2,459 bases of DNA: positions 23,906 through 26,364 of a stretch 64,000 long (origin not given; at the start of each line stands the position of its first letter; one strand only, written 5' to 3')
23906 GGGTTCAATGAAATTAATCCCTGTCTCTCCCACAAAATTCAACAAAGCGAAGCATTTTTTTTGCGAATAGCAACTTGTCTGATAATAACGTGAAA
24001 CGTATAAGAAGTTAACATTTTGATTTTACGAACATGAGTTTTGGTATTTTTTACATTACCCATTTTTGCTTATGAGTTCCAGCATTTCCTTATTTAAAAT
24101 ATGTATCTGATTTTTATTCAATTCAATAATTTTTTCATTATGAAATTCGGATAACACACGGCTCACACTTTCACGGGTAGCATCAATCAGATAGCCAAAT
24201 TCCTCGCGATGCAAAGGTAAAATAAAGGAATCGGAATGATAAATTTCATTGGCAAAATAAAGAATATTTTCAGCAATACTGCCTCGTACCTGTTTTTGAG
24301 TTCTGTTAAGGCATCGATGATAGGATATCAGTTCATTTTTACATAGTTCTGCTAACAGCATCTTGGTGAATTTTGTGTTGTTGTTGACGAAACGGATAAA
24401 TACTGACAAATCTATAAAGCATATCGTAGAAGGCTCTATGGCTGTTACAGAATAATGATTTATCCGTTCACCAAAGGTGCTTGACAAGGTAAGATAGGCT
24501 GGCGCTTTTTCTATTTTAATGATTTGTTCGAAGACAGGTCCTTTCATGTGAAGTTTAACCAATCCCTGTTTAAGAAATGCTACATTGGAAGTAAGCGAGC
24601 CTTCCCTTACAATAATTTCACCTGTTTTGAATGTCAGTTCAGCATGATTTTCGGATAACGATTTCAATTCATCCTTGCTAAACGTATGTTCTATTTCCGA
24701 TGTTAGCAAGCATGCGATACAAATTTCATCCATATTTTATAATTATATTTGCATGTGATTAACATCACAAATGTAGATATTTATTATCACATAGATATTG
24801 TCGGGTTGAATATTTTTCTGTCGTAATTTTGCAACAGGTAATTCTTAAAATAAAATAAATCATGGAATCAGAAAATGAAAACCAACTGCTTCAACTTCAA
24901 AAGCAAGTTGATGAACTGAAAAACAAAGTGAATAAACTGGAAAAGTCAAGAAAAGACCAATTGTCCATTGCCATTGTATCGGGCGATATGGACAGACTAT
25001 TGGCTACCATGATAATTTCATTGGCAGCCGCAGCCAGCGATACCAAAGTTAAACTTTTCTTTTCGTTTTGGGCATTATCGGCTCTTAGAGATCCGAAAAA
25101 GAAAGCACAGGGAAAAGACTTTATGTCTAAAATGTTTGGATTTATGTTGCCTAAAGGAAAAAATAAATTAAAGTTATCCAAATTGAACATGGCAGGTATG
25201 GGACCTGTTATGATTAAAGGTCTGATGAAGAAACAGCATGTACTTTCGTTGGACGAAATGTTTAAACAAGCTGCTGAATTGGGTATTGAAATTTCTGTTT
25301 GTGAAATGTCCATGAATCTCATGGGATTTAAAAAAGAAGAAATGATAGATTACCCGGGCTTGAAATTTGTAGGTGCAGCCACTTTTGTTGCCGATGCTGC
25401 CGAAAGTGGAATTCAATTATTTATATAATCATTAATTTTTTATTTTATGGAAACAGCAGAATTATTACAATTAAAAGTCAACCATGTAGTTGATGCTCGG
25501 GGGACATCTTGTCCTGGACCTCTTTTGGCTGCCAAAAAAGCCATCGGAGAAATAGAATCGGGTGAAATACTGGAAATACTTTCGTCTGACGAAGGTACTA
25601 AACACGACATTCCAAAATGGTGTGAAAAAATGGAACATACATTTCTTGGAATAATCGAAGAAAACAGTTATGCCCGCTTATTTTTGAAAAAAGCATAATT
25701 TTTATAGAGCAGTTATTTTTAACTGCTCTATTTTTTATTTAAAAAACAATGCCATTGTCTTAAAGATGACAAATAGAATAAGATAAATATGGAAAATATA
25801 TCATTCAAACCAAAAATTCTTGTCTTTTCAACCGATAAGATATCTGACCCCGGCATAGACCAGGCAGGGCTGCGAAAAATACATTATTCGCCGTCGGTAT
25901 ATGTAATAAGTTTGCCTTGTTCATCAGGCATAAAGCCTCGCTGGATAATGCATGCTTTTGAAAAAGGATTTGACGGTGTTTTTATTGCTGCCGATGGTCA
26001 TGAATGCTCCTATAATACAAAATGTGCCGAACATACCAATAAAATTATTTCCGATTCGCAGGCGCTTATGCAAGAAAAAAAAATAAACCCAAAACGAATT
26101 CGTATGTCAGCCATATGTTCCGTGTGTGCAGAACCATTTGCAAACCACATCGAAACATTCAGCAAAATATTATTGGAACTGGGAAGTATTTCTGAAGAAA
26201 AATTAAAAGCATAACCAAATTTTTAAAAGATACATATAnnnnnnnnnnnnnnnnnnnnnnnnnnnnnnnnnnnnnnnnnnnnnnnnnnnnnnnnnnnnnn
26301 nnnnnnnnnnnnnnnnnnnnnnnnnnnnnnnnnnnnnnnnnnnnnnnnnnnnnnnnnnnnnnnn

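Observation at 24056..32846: Self-contained Qmo/Hdr-like flavin-bifurcation cluster with sulfur carriers in a Bacteroidota genome, lacking HdrB, AprAB and hydrogenase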

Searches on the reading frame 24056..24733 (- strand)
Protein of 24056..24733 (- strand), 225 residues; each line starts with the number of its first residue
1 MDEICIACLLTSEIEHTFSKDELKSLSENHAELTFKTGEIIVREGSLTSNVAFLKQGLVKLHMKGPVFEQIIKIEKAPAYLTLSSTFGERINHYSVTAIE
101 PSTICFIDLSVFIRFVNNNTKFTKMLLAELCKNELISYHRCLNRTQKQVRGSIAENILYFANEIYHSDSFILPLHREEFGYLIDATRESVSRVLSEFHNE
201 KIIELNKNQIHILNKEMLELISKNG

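Call 3: search_protein_families(library=pfam, proteins=[window:24056-24733:-], max_evalue=0.01)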
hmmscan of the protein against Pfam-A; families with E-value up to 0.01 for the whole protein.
window:24056-24733:- (225 aa): 3 families
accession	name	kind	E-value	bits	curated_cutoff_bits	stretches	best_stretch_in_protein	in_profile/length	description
PF13545.12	HTH_Crp_2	-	3.8e-12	46.4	27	1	168-219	17-68/70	Crp-like helix-turn-helix domain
PF00027.35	cNMP_binding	-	1.9e-09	37.8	27.5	1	34-119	3-89/89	Cyclic nucleotide-binding domain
PF00325.26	Crp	-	5.6e-05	23.2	21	1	172-203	1-32/32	Bacterial regulatory proteins, crp family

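Call 4: search_protein_families(library=ncbifam, proteins=[window:24056-24733:-], max_evalue=0.01)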
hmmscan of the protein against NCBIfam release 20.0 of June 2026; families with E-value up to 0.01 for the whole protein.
window:24056-24733:- (225 aa): 7 families
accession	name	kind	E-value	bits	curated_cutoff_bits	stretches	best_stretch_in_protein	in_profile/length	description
NF045989.1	TransRegFnrLRhodb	equivalog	4.5e-08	32.6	300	1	17-224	23-235/245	transcriptional regulator FnrL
NF008365.0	PRK11161.1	subfamily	7.3e-06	25.4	228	1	14-222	30-243/250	fumarate/nitrate reduction transcriptional regulator Fnr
NF006901.0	PRK09392.1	equivalog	2.4e-05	23.8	211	1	34-222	34-221/236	transcriptional activator FtrB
NF052518.1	TransRegLdrP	equivalog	0.00013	22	300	1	147-219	110-185/195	transcriptional regulator LdrP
NF008732.0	PRK11753.1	equivalog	0.00099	18.6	266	1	35-211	28-209/214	cAMP-activated global transcriptional regulator CRP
NF041163.2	encap_f2b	equivalog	0.0013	17.9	400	1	19-126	84-193/450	family 2B encapsulin nanocompartment shell protein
TIGR03697.1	NtcA_cyano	equivalog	0.0084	15.9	244.95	0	45-217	8-187/193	global nitrogen regulator NtcA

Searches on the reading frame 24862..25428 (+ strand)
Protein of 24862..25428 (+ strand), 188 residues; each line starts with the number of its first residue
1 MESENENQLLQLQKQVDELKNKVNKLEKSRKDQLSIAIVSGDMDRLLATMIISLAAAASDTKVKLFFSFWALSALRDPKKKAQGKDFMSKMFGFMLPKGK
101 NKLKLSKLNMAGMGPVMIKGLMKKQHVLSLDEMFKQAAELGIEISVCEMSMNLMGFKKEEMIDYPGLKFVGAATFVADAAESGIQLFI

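Call 3: search_protein_families(library=pfam, proteins=[window:24862-25428:+], max_evalue=0.01)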
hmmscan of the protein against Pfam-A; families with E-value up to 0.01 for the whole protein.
window:24862-25428:+ (188 aa): 2 families
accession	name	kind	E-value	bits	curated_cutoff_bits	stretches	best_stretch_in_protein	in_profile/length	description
PF13686.11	DrsE_2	-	1.2e-43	149.2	25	1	31-187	2-156/156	DsrE/DsrF/DrsH-like family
PF02635.20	DsrE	-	7.4e-07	29.8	22.7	1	129-177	59-105/116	DsrE/DsrF-like family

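Call 4: search_protein_families(library=ncbifam, proteins=[window:24862-25428:+], max_evalue=0.01)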
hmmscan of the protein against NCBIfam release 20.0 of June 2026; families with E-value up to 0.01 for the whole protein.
window:24862-25428:+ (188 aa): 1 family
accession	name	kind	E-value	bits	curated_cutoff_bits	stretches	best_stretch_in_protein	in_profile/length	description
NF047629.1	SulfCarrDsrE2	equivalog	8.2e-15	55.3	210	1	32-188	4-159/159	sulfur carrier protein DsrE2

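Call 56: search_solved_structures(query=window:24862-25428:+, max_evalue=0.01)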
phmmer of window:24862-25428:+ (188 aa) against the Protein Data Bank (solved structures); distinct sequences matched with E-value up to 0.01: 2.
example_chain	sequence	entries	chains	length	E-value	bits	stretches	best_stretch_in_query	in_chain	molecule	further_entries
3pnx_A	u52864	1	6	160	2.3e-26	96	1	33-188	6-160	Putative sulfurtransferase dsrE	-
2qs7_A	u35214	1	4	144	5.8e-16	62.2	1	28-188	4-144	Uncharacterized protein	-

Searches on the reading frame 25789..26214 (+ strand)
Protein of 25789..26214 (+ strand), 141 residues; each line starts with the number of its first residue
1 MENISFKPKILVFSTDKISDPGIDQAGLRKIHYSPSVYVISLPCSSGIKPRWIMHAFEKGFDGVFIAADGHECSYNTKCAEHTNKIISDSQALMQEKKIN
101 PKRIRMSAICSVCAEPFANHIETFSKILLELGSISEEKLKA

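Call 3: search_protein_families(library=pfam, proteins=[window:25789-26214:+], max_evalue=0.01)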
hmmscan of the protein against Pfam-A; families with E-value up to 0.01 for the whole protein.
window:25789-26214:+ (141 aa): 1 family
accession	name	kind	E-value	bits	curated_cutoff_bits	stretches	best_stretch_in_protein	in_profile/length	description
PF02662.21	FlpD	-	1.2e-28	100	22.3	1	10-132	1-123/123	Methyl-viologen-reducing hydrogenase, delta subunit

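Call 4: search_protein_families(library=ncbifam, proteins=[window:25789-26214:+], max_evalue=0.01)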
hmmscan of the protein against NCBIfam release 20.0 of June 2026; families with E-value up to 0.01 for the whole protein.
window:25789-26214:+ (141 aa): 4 families
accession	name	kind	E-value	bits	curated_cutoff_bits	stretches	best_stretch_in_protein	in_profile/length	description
NF040770.1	hetero_SS_HdrA2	exception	1.1e-19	70.1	1100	1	5-136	645-776/777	CoB-CoM heterodisulfide reductase HdrA2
NF041891.1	hdrA_Methbact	equivalog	1.2e-11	43.6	1300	1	9-126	645-756/762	ferredoxin:CoB-CoM heterodisulfide reductase subunit HdrA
NF045873.1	F420_non_VhuD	exception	1.3e-11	44.7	215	1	9-132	3-126/132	F420-non-reducing hydrogenase iron-sulfur subunit VhuD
NF041778.1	hetero_SS_HdrA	equivalog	0.0018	16.1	1400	1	2-72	648-718/771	ferredoxin:CoB-CoM heterodisulfide reductase subunit HdrA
